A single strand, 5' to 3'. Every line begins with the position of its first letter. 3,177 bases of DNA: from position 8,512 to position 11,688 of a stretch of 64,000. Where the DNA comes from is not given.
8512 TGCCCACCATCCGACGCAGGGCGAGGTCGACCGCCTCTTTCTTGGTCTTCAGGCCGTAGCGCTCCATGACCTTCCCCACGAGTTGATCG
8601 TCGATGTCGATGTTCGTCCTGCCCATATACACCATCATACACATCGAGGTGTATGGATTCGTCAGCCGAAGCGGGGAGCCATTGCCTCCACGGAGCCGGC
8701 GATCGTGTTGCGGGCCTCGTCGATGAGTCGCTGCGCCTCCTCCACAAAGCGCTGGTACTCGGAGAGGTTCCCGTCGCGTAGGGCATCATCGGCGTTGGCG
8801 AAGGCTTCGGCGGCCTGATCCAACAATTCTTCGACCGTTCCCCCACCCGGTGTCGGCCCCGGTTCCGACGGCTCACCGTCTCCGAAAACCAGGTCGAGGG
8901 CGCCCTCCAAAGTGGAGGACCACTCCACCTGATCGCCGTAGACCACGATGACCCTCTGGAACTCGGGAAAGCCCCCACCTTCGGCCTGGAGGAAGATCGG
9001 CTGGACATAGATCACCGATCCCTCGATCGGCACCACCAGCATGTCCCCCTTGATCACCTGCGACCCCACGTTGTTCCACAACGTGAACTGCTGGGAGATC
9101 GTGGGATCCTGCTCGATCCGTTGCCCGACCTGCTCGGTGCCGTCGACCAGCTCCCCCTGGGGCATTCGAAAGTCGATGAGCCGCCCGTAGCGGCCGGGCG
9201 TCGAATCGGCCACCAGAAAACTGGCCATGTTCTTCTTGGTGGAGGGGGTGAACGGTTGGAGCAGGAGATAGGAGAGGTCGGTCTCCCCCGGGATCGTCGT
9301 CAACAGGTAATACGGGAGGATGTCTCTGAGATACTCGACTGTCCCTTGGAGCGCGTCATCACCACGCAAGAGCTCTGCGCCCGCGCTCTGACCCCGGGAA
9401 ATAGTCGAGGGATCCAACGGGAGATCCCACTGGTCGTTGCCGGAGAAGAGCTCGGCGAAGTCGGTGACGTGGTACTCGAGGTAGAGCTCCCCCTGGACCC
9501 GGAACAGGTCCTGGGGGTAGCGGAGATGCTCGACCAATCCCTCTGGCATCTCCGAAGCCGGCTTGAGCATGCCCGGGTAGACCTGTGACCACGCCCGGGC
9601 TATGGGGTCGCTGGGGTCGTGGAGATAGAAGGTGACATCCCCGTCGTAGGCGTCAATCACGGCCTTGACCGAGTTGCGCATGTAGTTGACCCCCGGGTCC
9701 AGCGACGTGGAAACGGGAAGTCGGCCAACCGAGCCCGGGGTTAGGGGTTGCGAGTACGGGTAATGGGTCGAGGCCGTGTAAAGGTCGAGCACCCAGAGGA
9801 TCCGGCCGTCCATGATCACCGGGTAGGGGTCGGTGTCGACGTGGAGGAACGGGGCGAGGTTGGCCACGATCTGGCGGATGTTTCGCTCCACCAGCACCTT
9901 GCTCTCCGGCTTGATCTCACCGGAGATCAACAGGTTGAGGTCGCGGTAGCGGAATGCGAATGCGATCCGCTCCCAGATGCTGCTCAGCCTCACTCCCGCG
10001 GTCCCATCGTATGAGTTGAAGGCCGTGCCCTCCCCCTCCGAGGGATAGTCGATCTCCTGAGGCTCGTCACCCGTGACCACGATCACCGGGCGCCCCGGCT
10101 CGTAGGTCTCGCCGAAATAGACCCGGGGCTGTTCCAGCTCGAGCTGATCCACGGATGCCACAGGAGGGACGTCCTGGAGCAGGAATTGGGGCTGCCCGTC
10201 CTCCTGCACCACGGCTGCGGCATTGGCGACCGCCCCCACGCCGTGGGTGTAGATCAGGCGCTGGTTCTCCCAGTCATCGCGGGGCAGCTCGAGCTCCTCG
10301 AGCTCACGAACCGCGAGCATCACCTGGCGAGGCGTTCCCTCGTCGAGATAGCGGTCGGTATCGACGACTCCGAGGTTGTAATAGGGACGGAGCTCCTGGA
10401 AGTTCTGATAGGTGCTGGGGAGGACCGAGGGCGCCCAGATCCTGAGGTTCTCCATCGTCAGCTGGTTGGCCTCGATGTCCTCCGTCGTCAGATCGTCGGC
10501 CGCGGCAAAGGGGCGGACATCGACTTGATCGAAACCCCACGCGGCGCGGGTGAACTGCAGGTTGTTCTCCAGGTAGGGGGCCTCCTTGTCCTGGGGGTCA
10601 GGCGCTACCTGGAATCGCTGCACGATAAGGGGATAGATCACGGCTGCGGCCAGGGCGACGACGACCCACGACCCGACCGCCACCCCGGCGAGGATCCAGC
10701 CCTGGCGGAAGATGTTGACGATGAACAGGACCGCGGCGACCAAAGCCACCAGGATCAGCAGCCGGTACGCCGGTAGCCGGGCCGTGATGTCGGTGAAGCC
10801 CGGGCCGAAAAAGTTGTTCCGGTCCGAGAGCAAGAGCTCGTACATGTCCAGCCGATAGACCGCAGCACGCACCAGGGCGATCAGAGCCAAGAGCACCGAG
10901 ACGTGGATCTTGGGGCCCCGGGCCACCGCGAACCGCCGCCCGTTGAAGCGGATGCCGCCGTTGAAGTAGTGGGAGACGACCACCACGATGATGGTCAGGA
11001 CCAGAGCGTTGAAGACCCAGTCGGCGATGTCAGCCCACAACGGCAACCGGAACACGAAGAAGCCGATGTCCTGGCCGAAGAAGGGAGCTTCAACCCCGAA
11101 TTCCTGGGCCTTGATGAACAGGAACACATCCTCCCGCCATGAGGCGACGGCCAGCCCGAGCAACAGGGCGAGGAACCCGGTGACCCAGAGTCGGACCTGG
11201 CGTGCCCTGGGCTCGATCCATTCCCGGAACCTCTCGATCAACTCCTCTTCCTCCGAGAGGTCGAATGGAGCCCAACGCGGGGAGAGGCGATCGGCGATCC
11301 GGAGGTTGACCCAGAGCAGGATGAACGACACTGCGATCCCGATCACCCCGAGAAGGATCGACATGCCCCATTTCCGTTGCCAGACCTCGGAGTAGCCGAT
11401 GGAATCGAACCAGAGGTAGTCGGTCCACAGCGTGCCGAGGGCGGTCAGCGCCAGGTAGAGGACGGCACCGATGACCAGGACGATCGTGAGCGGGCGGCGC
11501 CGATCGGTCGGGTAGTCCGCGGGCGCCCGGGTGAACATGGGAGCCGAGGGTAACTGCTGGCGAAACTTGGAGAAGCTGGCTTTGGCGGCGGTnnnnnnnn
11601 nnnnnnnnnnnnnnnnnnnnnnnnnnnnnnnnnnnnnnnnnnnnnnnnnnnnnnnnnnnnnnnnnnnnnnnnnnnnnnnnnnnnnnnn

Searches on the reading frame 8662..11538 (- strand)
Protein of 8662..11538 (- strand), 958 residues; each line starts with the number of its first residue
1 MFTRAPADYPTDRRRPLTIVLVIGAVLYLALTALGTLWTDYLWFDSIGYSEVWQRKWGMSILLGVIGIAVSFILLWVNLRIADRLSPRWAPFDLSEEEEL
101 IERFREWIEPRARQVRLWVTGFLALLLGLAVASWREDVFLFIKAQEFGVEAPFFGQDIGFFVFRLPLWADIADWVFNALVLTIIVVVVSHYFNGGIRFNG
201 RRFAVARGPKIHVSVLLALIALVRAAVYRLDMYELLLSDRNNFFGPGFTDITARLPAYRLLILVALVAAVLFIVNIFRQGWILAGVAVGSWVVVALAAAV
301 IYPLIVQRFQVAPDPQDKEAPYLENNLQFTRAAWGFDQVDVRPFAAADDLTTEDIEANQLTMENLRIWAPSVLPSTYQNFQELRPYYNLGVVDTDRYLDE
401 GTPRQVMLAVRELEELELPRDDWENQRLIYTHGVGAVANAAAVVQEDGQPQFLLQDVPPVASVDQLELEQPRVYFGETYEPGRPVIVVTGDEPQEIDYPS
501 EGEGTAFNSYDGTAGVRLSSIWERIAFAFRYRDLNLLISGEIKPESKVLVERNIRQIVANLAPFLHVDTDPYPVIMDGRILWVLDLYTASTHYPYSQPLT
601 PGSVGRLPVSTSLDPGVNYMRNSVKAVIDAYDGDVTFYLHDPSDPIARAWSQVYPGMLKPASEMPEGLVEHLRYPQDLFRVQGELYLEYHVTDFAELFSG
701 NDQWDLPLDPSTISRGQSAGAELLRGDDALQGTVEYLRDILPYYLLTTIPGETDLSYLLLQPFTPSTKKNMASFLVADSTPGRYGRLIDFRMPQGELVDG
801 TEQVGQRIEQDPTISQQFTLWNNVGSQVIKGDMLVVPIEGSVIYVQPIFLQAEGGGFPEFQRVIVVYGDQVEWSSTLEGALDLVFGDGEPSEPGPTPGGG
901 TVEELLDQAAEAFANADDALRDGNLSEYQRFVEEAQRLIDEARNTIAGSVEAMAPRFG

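Call 19: search_protein_families(library=pfam, proteins=[window:8662-11538:-], max_evalue=0.001)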
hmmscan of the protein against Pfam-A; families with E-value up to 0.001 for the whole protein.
window:8662-11538:- (958 aa): 1 family
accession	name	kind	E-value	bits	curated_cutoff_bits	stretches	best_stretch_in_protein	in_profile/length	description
PF03699.18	UPF0182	-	9.5e-254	844.5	27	1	18-821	2-770/770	Uncharacterised protein family (UPF0182)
